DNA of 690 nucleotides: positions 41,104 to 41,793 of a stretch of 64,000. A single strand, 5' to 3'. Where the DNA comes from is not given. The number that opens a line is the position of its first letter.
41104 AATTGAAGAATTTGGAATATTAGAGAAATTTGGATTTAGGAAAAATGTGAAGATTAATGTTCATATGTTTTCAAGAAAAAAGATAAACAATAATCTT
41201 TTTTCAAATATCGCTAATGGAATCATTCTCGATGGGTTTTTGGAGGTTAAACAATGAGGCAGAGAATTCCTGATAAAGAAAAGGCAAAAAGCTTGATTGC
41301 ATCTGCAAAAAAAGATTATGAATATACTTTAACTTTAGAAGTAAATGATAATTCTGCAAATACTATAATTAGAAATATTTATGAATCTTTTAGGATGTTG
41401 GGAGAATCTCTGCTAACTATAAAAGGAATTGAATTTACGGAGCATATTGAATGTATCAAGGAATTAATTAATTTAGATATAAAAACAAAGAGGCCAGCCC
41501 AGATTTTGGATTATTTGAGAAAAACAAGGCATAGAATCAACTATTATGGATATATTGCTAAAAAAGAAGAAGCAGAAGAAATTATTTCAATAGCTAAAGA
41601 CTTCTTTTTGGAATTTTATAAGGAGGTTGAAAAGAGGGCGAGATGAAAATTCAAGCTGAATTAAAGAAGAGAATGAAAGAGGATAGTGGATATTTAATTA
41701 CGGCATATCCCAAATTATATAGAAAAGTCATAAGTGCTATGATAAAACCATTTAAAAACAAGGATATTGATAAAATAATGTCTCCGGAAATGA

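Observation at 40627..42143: Translationally coupled wHTH-MNT / HEPN / Apt-like phosphoribosyltransferase module with a dedicated palindromic operator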

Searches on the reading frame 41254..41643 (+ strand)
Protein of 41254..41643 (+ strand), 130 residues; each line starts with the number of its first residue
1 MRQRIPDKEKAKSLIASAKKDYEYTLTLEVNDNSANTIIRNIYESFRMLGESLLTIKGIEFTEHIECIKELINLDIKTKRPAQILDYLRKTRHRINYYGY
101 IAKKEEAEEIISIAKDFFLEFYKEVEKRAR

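Call 4: search_protein_families(library=ncbifam, proteins=[window:41254-41643:+], max_evalue=0.1)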
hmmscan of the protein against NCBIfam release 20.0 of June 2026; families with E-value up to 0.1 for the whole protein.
window:41254-41643:+ (130 aa): 0 families

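Call 5: search_protein_families(library=padloc, proteins=[window:41254-41643:+], max_evalue=0.1)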
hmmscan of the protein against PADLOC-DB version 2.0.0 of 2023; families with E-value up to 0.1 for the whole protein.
window:41254-41643:+ (130 aa): 3 families
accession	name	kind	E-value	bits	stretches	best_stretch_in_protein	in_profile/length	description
PDLC04733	PDC-M62A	-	0.00014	19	1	44-127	288-374/607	-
PDLC04379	PDC-M05B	-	0.00018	19.5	1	65-127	77-139/147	-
PDLC04376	PDC-M05B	-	0.0063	14.8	1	62-124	58-117/121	-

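Call 6: search_protein_families(library=pfam, proteins=[window:41254-41643:+], max_evalue=0.1)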
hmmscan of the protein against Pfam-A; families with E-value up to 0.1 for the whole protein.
window:41254-41643:+ (130 aa): 2 families
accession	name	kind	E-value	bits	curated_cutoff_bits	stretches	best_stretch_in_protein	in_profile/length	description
PF05168.19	HEPN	-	0.00021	21.9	22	1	13-118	3-111/117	HEPN domain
PF09943.14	DUF2175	-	0.069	13.8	25.1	0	64-129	27-89/98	Uncharacterized protein conserved in archaea (DUF2175)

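Call 15: find_homologous_proteins(query=window:41254-41643:+, max_evalue=0.001)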
Query window:41254-41643:+ (130 aa): 486 proteins with E <= 0.001 among 508 candidates; the best 120 are listed.
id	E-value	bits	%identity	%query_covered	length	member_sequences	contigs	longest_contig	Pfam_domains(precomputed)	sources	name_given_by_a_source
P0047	3.6e-70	251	91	99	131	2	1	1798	-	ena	-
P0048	4.6e-70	251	89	100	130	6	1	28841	-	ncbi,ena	-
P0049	3.7e-67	242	86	100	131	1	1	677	-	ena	-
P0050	1.5e-66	240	87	100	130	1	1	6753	-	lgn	-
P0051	7.6e-64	231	83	100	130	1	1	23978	-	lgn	-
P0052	5.8e-63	228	84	100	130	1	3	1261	-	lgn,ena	-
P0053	2.4e-62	226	82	98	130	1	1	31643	-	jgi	jgi:uncharacterized protein (UPF0332 family)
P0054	8.0e-60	218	75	100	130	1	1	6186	-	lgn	-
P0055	1.2e-40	156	59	100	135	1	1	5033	-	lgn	-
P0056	1.4e-40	156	60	97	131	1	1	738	-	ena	-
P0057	5.8e-40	154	59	97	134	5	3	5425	-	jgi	-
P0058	9.5e-40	153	60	96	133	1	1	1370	-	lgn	-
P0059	4.0e-39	151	60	93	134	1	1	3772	-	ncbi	-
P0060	4.9e-39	151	58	96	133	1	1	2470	-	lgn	-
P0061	7.8e-39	150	62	96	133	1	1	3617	-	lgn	-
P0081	4.5e-36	141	59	96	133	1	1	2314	PF05168.20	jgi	jgi:uncharacterized protein (UPF0332 family)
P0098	1.1e-34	137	55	98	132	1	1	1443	PF05168.20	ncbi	-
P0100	1.2e-34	137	55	96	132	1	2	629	PF05168.20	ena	-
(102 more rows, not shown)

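Call 19: find_encoding_contigs(protein=P0048, flank=5000, max_places=3)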
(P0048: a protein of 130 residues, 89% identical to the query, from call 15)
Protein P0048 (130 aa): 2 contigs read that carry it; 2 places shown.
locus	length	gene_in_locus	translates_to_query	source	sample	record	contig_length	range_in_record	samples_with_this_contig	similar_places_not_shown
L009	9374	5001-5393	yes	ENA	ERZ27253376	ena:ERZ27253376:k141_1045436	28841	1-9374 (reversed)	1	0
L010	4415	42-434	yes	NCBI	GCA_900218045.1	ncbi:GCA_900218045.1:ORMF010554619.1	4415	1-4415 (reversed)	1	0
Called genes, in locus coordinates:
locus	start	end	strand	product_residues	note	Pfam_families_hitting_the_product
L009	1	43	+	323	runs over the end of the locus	PF21068:ATPgraspMvdD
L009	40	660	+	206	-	-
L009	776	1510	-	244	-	-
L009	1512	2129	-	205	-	-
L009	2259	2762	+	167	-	-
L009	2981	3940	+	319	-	-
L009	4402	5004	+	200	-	PF01909:NTP_transf_2, PF18765:Polbeta (weak)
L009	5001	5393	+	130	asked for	-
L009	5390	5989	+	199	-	-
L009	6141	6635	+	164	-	-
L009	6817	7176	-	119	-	PF25212:HVO_A0114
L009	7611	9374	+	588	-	?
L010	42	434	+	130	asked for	-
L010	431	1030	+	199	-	-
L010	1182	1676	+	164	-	-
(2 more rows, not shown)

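Call 20: find_encoding_contigs(protein=P0053, flank=5000, max_places=3)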
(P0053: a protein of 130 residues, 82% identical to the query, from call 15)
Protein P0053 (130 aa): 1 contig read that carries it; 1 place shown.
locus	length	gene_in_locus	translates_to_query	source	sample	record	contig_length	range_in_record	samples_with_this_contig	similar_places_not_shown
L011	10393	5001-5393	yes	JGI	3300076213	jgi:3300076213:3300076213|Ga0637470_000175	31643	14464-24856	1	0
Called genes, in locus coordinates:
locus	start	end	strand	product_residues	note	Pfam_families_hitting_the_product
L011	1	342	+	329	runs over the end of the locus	PF00044:Gp_dh_N, PF02800:Gp_dh_C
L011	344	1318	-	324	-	PF13404:HTH_AsnC-type, PF13412:HTH_24, PF01047:MarR (faint), PF12802:MarR_2 (faint), PF13404:HTH_AsnC-type, PF13412:HTH_24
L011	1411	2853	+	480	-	PF02310:B12-binding, PF04055:Radical_SAM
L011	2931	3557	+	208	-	PF01209:Ubie_methyltran, PF05401:NodS, PF13489:Methyltransf_23, PF06325:PrmA (weak), PF13649:Methyltransf_25, PF13847:Methyltransf_31, PF08241:Methyltransf_11, PF08242:Methyltransf_12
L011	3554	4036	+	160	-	PF13420:Acetyltransf_4, PF00583:Acetyltransf_1, PF13673:Acetyltransf_10, PF13508:Acetyltransf_7, PF08445:FR47 (weak)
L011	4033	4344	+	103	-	-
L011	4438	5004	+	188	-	PF01909:NTP_transf_2, PF18765:Polbeta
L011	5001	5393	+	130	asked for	-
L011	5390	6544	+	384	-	PF00162:PGK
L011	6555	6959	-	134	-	-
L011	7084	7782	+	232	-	PF13328:HD_4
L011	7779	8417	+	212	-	PF13242:Hydrolase_like (weak)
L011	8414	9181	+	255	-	-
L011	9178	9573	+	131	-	PF01641:SelR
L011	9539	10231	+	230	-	PF01182:Glucosamine_iso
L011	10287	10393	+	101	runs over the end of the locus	-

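Call 24: search_solved_structures(query=A3, max_evalue=1, show_alignments=2)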
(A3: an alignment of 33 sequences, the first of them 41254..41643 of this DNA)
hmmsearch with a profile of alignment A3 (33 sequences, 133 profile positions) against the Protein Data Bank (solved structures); distinct sequences matched with E-value up to 1: 0.
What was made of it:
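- Tried and rejected: A profile search of the ORF2 family against PDB sequences gave 0 hits at E<=1 (call 24).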

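Call 27: find_related_loci(query=A3, collection=genome_contigs, flank=4000)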
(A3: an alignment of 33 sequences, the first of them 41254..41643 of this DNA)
Query A3 (130 aa) in genome_contigs; peptide patterns used: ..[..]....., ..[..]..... (x = any residue, [..] = any of these).
199 stretches matched a pattern; 181 encode a relative of the query (tblastn E <= 1e-3); the best 80 are kept; 80 distinct loci.
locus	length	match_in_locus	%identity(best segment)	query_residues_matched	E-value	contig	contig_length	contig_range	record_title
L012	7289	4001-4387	59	1-129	2e-48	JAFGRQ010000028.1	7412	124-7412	MAG: Candidatus Woesearchaeota archaeon isolate Zod_Metabat.845 k87_6028961, whole genome shotgun sequence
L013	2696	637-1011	60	1-125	7e-47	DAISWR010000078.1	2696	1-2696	MAG TPA_asm: Nanoarchaeota archaeon isolate CTOTU2753 NODE_17858_length_2696_cov_6.714123, whole genome shotgun sequence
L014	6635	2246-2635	55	1-130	5e-43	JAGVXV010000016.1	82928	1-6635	Candidatus Woesearchaeota archaeon isolate RIFCSPLOWO2_12_FULL_38_19 rifcsplowo2_12_scaffold_710, whole genome shotgun s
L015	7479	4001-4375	58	1-125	1e-42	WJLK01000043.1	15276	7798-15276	MAG: Candidatus Pacearchaeota archaeon isolate Bin_285 k141_1566989, whole genome shotgun sequence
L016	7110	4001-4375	54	1-125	1e-41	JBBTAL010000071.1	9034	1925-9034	MAG: Nanoarchaeota archaeon isolate H32-bin105_1 H32_bin105_1_000000000071, whole genome shotgun sequence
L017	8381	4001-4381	54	2-128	1e-41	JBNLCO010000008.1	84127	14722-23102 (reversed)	MAG: Candidatus Pacearchaeota archaeon isolate C1C2.bin.74.orig k141_2352511, whole genome shotgun sequence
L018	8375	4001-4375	53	1-125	1e-40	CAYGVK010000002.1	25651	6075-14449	MAG TPA_asm: Candidatus Woesearchaeota archaeon isolate ERP119294_co4_25 genome assembly, contig: NODE_1623_length_25651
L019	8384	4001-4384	53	1-128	1e-40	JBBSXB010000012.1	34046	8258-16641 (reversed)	MAG: Nanoarchaeota archaeon isolate H41-bin091_1 H41_bin091_1_000000000012, whole genome shotgun sequence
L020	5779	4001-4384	55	1-127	2e-40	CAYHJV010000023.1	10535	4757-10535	MAG TPA_asm: Candidatus Woesearchaeota archaeon isolate ERP119705_co13_522 genome assembly, contig: NODE_7917_length_105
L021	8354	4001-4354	55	1-118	3e-40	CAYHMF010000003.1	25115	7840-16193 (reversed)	MAG TPA_asm: Candidatus Woesearchaeota archaeon isolate ERP119705_co13_638 genome assembly, contig: NODE_2433_length_251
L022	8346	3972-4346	56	3-125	3e-40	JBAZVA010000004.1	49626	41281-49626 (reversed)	MAG: Candidatus Woesearchaeota archaeon isolate SO_2017_GW1_241 NODE_3505_length_49626_cov_1.106851_OW334_2017, whole ge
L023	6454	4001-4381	53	1-127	2e-40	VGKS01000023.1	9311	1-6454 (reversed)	MAG: Candidatus Pacearchaeota archaeon isolate M_DeepCast_50m_m2_169 M_DeepCast_50m_m2_169_Ga0194121_10013598, whole gen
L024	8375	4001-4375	51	1-125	9e-40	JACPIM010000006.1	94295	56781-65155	MAG: Candidatus Woesearchaeota archaeon isolate NC_groundwater_440_Ag_B-0.1um_30_18 GD18-4_B1_scaffold_228102, whole gen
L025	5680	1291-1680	50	1-130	1e-39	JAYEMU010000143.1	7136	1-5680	MAG: Nanoarchaeota archaeon isolate MAG073 MAG073_143, whole genome shotgun sequence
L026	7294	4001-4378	52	1-125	9e-40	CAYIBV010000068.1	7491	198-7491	MAG TPA_asm: uncultured Methanosarcinales archaeon isolate ERP119705_co19_921 genome assembly, contig: NODE_12144_length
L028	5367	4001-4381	54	1-127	3e-39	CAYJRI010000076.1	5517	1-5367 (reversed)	MAG TPA_asm: Candidatus Woesearchaeota archaeon isolate ERP125453_co1_307 genome assembly, contig: NODE_19666_length_551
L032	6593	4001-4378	52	2-127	2e-39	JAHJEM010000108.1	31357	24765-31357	MAG: Nanoarchaeota archaeon isolate Modern_marine_glass_biofilm.mb.128 Modern_marine_gla.mb.128_k141_896792, whole genom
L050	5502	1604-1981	53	2-127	6e-38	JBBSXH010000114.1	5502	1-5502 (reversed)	MAG: Nanoarchaeota archaeon isolate H32-bin021_1 H32_bin021_1_000000000114, whole genome shotgun sequence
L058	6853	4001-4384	48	1-128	3e-37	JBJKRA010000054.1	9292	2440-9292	MAG: Candidatus Woesearchaeota archaeon isolate Bin_48 S1Ck127_3858974_flag_1_multi_8.0000_len_9292, whole genome shotgu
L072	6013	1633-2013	48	1-127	1e-36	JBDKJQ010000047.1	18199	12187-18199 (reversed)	MAG: archaeon isolate guil_2019_sw_WHONDRS-S19S_0049_B_bin.39 scaffold_596221, whole genome shotgun sequence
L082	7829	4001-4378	48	2-127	4e-36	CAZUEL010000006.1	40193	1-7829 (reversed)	MAG TPA_asm: Candidatus Woesearchaeota archaeon isolate SRP269290_co3_839 genome assembly, contig: NODE_816_length_40193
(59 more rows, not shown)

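Call 30: search_protein_families(library=pfam, proteins=[L009:5390-5986:+, L021:4396-5694:+, L028:4393-5352:+, L018:4398-5159:+, L072:2033-2800:+, L082:4391-4939:+, L058:4400-5569:+, L032:4420-5640:+, L014:2670-3368:+, L050:2027-2947:+], max_evalue=0.001)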
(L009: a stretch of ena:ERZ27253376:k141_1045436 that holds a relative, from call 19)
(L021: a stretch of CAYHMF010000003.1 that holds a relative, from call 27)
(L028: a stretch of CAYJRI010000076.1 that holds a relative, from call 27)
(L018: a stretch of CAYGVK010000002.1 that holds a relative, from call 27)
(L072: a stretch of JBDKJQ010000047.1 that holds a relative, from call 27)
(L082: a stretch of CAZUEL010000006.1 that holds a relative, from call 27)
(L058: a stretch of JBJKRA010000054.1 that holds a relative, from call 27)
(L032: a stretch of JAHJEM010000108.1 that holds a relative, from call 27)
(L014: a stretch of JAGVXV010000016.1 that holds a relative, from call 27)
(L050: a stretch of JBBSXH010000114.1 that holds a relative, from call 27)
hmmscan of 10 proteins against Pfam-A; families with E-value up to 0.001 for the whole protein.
L009:5390-5986:+ (199 aa): 0 families

L021:4396-5694:+ (433 aa): 0 families

L028:4393-5352:+ (320 aa): 4 families
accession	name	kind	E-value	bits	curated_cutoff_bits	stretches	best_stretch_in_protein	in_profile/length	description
PF00676.26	E1_dh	-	1.5e-79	267.5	22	1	11-294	2-295/300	Dehydrogenase E1 component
PF13292.11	DXP_synthase_N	-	2.8e-06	27.3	21.2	1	107-169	116-178/274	1-deoxy-D-xylulose-5-phosphate synthase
PF00456.26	Transketolase_N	-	0.00012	21.6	22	1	125-221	145-240/334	Transketolase, thiamine diphosphate binding domain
PF02775.26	TPP_enzyme_C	-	0.00032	20.9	21.9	0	107-221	33-150/151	Thiamine pyrophosphate enzyme, C-terminal TPP binding domain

L018:4398-5159:+ (254 aa): 1 family
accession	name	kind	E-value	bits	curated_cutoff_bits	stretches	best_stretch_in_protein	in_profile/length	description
PF01670.23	Glyco_hydro_12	-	3.8e-11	44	27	1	105-240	61-195/207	Glycosyl hydrolase family 12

L072:2033-2800:+ (256 aa): 0 families

L082:4391-4939:+ (183 aa): 2 families
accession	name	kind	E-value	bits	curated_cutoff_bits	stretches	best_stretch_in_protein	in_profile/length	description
PF01230.28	HIT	-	6.9e-11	43.1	21.5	1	38-122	2-90/98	HIT domain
PF11969.13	DcpS_C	-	2.1e-06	28.6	24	1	30-104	2-75/114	Scavenger mRNA decapping enzyme C-term binding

L058:4400-5569:+ (390 aa): 0 families

L032:4420-5640:+ (407 aa): 2 families
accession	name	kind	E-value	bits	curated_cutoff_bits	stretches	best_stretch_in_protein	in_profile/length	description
PF00266.25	Aminotran_5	-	1.5e-111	373.4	21.5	1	25-395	1-371/371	Aminotransferase class-V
PF00155.27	Aminotran_1_2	-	7.9e-07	29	19.7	1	35-245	18-241/361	Aminotransferase class I and II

L014:2670-3368:+ (233 aa): 3 families
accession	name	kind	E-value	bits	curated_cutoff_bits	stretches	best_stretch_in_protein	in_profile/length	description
PF01230.28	HIT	-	7e-17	62.3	21.5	1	42-136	3-97/98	HIT domain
PF11969.13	DcpS_C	-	6.8e-11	43.1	24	1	32-134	1-102/114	Scavenger mRNA decapping enzyme C-term binding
PF04677.20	CwfJ_C_1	-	0.00024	21.4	21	1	31-134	12-109/122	Protein similar to CwfJ C-terminus 1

L050:2027-2947:+ (307 aa): 3 families
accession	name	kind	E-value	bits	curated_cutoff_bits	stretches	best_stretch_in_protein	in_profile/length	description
PF01435.24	Peptidase_M48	-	4.6e-32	111.8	20.3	1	89-306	5-184/186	Peptidase family M48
PF05569.17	Peptidase_M56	-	0.00029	20.5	31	1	49-171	103-218/296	BlaR1 peptidase M56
PF20990.2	DUF2207_C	-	0.00059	20.1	33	0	14-70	133-189/247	Predicted membrane protein (DUF2207) C-terminal domain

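Call 31: predict_structure(alignment_id=A3)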
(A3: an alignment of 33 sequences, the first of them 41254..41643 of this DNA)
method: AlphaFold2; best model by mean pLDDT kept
length: 130 residues; sequences in the alignment: 33
mean_pLDDT: 93.3   pTM: 0.88
mean pLDDT of the five models: 93.3, 92.4, 92.1, 91.9, 91.6
residues with pLDDT >= 90: 106; 70-90: 21; 50-70: 3; < 50: 0
segments of 3 or more residues with pLDDT < 50: none
pLDDT, mean of each block of 10 residues (from residue 1): 80 98 98 98 98 93 91 87 90 94 97 94 94
secondary structure, 60 per line:
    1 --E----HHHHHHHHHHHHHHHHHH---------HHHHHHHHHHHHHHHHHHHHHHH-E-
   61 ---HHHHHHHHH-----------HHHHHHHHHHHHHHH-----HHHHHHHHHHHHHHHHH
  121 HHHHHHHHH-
elements in order: H8-25 H35-57 H64-72 H84-98 H104-129
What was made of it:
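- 41254..41646 (+): ORF2: HEPN-fold protein, 130 aa; predicted toxin / MNT partner. AF2 pLDDT 93.3, pTM 0.88 (call 31).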

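Call 34: fold_search(model_id=the predicted structure, library=pdb)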
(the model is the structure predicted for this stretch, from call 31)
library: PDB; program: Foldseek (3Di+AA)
matches with E <= 10: 167; with E <= 0.001: 0
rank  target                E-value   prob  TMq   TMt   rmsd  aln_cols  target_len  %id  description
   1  2hsb                  1.6e-02  1.00  0.54  0.56   5.1       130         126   18  Crystal structure of a hepn domain containing protein (af_0298) from archaeoglobus fulgidus at 1.95 A resolution (released 2006-08-15)
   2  1ylm_A                5.0e-02  1.00  0.67  0.62   3.9       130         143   13  Structure of Cytosolic Protein of Unknown Function YutE from Bacillus subtilis (released 2005-03-01)
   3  8xeh_D                5.8e-02  0.99  0.49  0.50   4.9       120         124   12  Crystal structure of HEPN-MNT complex (released 2024-12-18)
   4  8yuf_A                1.2e-01  0.97  0.50  0.49   4.9       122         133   12  Crystal structure of HEPN (Q64A) toxin (released 2025-04-02)
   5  1wty_B                1.2e-01  0.98  0.51  0.56   4.6       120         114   17  Crystal structure of a probable nucleotidyl transferase protein from thermus thermophilus HB8 (released 2004-12-07)
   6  1wty_A                1.3e-01  0.97  0.50  0.54   4.5       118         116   16  Crystal structure of a probable nucleotidyl transferase protein from thermus thermophilus HB8 (released 2004-12-07)
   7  8yuf_B                1.4e-01  0.97  0.50  0.49   5.1       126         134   15  Crystal structure of HEPN (Q64A) toxin (released 2025-04-02)
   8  1wol                  1.6e-01  0.98  0.54  0.57   5.2       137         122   19  Crystal Structure of ST0689, an archaeal HEPN homologue (released 2005-11-22)
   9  8xeh_B                1.8e-01  0.96  0.50  0.50   4.8       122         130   12  Crystal structure of HEPN-MNT complex (released 2024-12-18)
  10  8xdj_A                1.8e-01  0.93  0.50  0.50   5.3       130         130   12  Crystal structure of AMPylated HEPN toxin (released 2024-12-18)
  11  3o10_C                2.2e-01  0.97  0.55  0.53   5.6       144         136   11  Crystal structure of the HEPN domain from human sacsin (released 2011-03-30)
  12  3o10_D                3.1e-01  0.96  0.57  0.55   5.7       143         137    7  Crystal structure of the HEPN domain from human sacsin (released 2011-03-30)
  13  7bxo_F                3.1e-01  0.94  0.56  0.55   4.6       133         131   10  Crystal structure of the toxin-antitoxin with AMP-PNP (released 2020-09-30)
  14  3o10_A                4.1e-01  0.95  0.56  0.53   5.7       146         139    8  Crystal structure of the HEPN domain from human sacsin (released 2011-03-30)
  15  7eqe_D                4.3e-01  0.23  0.27  0.22  11.4       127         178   16  Crystal Structure of a transcription factor (released 2022-04-27)
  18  5yep_C                5.6e-01  0.84  0.53  0.53   4.8       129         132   10  Crystal structure of SO_3166-SO_3165 from Shewanella oneidensis (released 2018-03-28)
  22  7ae8_C                8.0e-01  0.92  0.64  0.60   4.3       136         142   10  Crystal structure of HEPN(R102A) toxin (released 2020-12-30)
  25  7ae8_D                8.9e-01  0.84  0.60  0.54   4.6       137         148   12  Crystal structure of HEPN(R102A) toxin (released 2020-12-30)
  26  5yep_B                9.4e-01  0.75  0.53  0.52   4.6       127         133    9  Crystal structure of SO_3166-SO_3165 from Shewanella oneidensis (released 2018-03-28)
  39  7bxo_D                1.4e+00  0.44  0.46  0.46   5.6       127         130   10  Crystal structure of the toxin-antitoxin with AMP-PNP (released 2020-09-30)
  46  7ae8_A                2.0e+00  0.60  0.61  0.54   4.6       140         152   13  Crystal structure of HEPN(R102A) toxin (released 2020-12-30)
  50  7bxo_G                2.4e+00  0.21  0.39  0.39   7.9       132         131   11  Crystal structure of the toxin-antitoxin with AMP-PNP (released 2020-09-30)
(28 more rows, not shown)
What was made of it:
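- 41254..41646 (+): Foldseek PDB top hits are 2hsb, 1ylm, 8xeh (HEPN-MNT complex), 1wol and 7ae8, with probability up to 1.0 and TM 0.5-0.67 (call 34).
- Closest known: Type VII toxin-antitoxin HepT/MntA. Same: The HEPN fold matches 7ae8, 7bxo, 5yep and 8xeh structures (call 34).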

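Call 67: find_related_loci(query=A3, collection=viral_contigs, flank=4000)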
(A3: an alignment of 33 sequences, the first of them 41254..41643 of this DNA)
Query A3 (130 aa) in viral_contigs; peptide patterns used: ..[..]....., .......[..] (x = any residue, [..] = any of these).
81 stretches matched a pattern, but none encodes a relative of the query by tblastn (E <= 1e-3).

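Call 81: search_protein_families(library=padloc, alignment_id=A3, max_evalue=0.001)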
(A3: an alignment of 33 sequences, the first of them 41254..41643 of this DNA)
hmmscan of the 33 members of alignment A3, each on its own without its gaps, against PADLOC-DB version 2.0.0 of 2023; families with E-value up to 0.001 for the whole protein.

A. member 1, window:41254-41643:+ (130 aa): 2 families
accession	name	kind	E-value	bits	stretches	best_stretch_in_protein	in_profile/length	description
PDLC04733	PDC-M62A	-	0.00014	19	1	44-127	288-374/607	-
PDLC04379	PDC-M05B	-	0.00018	19.5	1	65-127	77-139/147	-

B. families by the number of members that match (of 33 scanned): 3 families
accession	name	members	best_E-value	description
PDLC04379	PDC-M05B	10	7.4e-07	-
PDLC04376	PDC-M05B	5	6.8e-05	-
PDLC04733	PDC-M62A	1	0.00014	-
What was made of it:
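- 41254..41646 (+): Weak PDC-M05B match (calls 5, 81).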
